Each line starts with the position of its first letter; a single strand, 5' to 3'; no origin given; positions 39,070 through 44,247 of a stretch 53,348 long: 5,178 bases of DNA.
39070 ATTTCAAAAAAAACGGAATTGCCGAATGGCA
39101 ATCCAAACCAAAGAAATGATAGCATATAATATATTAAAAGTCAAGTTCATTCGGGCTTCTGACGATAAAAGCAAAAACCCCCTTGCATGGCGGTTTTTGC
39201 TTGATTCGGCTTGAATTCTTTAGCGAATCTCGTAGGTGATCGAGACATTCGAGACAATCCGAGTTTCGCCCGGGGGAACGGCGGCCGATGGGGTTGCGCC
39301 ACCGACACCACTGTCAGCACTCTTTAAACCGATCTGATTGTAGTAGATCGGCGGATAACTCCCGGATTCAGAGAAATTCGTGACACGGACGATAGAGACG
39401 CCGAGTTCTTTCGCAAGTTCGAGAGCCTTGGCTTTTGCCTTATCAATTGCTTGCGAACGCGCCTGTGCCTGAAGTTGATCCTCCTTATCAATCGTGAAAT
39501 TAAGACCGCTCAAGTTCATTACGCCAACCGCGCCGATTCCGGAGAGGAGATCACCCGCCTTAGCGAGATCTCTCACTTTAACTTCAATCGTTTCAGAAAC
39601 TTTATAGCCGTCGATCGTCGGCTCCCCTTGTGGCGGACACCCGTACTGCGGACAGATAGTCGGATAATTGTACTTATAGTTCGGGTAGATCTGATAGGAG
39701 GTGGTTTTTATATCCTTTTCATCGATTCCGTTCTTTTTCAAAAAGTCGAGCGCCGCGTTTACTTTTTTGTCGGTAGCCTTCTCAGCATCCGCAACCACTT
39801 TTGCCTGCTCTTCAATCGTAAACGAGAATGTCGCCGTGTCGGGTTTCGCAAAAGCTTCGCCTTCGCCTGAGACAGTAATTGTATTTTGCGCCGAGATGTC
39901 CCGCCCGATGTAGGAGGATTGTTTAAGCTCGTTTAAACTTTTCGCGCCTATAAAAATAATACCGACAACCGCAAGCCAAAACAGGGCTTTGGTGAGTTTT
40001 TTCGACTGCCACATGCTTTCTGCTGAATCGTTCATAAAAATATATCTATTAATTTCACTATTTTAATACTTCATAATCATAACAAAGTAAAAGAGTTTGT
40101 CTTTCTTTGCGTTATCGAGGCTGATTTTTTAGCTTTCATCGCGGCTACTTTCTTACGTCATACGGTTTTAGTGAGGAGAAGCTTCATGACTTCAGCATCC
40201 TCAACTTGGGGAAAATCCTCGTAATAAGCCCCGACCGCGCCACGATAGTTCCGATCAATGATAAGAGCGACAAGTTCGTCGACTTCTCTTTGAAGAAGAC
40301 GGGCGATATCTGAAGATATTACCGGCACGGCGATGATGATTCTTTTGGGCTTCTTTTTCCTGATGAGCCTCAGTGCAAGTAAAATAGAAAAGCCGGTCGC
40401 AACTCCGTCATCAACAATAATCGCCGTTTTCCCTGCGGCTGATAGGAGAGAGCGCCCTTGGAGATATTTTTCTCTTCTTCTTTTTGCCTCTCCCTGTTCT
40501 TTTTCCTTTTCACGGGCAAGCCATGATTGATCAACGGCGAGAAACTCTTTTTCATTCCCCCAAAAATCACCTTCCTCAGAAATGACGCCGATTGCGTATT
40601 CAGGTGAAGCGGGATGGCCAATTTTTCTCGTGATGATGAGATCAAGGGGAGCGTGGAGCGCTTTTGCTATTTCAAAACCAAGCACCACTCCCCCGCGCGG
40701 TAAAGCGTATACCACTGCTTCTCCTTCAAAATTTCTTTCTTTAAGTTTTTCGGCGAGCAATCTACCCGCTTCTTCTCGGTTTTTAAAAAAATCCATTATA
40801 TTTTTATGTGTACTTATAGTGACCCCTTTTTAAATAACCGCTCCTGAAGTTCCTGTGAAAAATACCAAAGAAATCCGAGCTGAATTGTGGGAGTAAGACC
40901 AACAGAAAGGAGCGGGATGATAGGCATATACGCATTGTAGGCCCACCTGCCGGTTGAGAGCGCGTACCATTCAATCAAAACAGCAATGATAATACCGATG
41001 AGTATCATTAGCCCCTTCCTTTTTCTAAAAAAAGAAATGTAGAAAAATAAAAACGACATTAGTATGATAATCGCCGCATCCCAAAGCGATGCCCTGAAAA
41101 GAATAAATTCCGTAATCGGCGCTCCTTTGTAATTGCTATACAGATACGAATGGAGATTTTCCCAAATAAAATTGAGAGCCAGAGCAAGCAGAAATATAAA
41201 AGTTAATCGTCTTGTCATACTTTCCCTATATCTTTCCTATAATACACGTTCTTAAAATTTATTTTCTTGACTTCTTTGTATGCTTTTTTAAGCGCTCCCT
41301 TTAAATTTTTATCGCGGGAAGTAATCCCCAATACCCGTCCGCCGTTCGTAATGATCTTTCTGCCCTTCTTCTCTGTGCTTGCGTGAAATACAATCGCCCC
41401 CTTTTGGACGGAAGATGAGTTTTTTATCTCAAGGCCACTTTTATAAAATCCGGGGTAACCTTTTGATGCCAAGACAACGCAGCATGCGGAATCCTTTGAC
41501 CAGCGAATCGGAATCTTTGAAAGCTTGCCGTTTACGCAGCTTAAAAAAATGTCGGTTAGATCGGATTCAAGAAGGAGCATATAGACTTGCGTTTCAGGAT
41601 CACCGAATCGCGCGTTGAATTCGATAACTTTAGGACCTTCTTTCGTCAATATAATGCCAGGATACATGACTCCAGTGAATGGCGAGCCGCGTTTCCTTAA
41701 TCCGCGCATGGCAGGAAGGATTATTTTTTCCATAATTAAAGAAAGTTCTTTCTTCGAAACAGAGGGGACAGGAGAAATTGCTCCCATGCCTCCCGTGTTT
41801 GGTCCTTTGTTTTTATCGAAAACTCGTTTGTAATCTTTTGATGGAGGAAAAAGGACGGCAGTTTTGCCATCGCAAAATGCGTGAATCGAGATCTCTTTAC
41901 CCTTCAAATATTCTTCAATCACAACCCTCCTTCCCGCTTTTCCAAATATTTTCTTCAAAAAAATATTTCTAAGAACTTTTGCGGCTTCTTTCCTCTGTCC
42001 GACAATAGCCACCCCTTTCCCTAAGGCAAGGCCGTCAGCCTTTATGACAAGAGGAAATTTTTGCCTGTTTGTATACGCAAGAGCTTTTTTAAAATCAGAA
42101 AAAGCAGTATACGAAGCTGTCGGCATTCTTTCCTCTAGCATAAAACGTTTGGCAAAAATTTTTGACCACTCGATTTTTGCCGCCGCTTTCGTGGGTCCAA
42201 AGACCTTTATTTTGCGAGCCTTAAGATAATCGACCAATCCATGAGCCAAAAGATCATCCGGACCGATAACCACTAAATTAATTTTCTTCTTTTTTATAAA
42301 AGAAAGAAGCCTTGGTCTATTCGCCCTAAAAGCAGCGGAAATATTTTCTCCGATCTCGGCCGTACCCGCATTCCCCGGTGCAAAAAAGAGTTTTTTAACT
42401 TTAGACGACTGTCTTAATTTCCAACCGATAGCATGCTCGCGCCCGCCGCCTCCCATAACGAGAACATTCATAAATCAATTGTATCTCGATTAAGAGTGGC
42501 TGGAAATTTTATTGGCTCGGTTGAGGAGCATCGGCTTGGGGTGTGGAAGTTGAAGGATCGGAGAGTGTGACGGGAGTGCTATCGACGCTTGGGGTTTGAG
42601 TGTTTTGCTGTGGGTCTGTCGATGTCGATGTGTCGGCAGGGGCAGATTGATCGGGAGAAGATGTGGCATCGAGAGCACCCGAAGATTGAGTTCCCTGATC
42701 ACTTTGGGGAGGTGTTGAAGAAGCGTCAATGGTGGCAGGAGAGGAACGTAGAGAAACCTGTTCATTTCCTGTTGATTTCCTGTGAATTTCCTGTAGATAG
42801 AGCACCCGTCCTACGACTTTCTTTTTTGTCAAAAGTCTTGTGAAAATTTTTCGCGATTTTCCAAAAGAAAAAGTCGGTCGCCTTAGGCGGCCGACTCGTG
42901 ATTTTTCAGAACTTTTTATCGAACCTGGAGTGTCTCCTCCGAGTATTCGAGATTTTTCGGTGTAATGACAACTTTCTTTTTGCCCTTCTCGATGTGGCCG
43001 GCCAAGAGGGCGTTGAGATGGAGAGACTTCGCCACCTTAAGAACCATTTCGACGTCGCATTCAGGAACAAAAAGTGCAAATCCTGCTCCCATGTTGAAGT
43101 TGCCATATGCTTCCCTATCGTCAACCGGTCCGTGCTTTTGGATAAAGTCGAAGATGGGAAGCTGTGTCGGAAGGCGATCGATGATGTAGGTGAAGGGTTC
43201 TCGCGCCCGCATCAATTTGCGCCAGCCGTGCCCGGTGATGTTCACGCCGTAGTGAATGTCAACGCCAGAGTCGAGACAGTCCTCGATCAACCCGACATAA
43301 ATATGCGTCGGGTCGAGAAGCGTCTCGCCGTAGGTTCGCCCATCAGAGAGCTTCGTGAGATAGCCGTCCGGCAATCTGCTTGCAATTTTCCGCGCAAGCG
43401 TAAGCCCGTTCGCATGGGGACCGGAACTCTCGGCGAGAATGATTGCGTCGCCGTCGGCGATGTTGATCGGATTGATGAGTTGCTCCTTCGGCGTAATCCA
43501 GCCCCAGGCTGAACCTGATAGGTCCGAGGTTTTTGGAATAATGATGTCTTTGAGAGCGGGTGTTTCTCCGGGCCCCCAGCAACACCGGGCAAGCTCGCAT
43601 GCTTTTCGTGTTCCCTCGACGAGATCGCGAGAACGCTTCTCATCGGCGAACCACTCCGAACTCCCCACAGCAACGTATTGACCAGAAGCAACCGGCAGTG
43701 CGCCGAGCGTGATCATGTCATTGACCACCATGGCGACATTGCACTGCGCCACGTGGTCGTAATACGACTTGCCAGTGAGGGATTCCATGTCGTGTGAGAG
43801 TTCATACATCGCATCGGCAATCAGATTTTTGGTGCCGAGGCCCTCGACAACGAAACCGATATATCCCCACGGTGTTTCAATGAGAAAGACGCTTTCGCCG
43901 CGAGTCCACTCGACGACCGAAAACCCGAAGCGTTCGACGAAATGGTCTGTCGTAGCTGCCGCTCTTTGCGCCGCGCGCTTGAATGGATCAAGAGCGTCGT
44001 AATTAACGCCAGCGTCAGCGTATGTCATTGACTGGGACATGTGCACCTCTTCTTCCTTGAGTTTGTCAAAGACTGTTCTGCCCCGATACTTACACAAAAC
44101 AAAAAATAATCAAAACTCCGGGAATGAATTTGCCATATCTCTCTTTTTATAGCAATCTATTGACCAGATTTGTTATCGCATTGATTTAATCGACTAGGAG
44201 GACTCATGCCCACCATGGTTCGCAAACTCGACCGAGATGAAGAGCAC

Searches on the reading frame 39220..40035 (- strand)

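Call 89: search_protein_families(library=pfam, proteins=[window:39220-40035:-], max_evalue=0.001)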
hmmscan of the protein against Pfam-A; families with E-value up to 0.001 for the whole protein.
window:39220-40035:- (271 aa): 1 family
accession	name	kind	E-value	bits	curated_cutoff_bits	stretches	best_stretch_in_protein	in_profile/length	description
PF04402.19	SIMPL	-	5.9e-49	167.6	25.2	1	53-268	1-205/205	Protein of unknown function (DUF541)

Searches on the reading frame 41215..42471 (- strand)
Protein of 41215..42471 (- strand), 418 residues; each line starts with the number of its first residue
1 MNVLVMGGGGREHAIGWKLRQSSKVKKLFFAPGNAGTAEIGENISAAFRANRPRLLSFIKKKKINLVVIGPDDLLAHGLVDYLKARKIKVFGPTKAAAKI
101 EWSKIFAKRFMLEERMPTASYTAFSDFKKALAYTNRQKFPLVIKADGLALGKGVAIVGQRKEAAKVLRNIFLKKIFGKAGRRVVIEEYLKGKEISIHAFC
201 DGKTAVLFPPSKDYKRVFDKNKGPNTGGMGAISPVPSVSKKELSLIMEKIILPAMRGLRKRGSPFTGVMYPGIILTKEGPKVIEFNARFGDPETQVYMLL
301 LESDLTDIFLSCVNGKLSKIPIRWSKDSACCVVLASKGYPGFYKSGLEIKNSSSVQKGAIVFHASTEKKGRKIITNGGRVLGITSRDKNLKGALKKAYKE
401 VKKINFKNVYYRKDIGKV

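Call 89: search_protein_families(library=pfam, proteins=[window:41215-42471:-], max_evalue=0.001)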
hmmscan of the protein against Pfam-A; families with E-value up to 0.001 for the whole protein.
window:41215-42471:- (418 aa): 6 families
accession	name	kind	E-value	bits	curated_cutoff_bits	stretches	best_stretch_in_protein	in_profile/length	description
PF01071.24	GARS_A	-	2.1e-74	250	27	1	103-294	2-194/194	Phosphoribosylglycinamide synthetase, ATP-grasp (A) domain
PF02844.21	GARS_N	-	2.2e-35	121.8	29.5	1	1-101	1-100/100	Phosphoribosylglycinamide synthetase, N domain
PF02843.22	GARS_C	-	2.6e-30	105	34.8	1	329-417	1-91/92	Phosphoribosylglycinamide synthetase, C domain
PF02655.19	ATP-grasp_3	-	3.9e-05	24.2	23.2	1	138-290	31-158/160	ATP-grasp domain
PF02786.22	CPSase_L_D2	-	5.2e-05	23.3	19.8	1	108-206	6-107/211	Carbamoyl-phosphate synthase L chain, ATP binding domain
PF13535.11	ATP-grasp_4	-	0.00044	20.3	27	1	138-205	2-79/160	ATP-grasp domain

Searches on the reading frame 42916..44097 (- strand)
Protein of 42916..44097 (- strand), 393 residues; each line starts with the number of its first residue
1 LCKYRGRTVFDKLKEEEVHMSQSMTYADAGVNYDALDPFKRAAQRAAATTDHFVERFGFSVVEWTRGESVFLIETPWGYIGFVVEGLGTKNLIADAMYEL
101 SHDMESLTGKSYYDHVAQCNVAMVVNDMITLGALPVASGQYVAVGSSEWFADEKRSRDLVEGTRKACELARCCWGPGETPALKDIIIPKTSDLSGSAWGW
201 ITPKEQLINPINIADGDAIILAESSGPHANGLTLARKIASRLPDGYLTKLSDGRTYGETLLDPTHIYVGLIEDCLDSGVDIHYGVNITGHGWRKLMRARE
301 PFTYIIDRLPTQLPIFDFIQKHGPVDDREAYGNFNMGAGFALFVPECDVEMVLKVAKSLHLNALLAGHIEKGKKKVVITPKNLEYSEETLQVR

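Call 89: search_protein_families(library=pfam, proteins=[window:42916-44097:-], max_evalue=0.001)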
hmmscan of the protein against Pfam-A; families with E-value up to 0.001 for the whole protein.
window:42916-44097:- (393 aa): 2 families
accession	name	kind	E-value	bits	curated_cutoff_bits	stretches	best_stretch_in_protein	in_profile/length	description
PF02769.27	AIRS_C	-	4.7e-10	40.3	23.1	1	215-377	2-153/156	AIR synthase related protein, C-terminal domain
PF00586.29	AIRS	-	1.6e-06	29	24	1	107-181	22-96/112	AIR synthase related protein, N-terminal domain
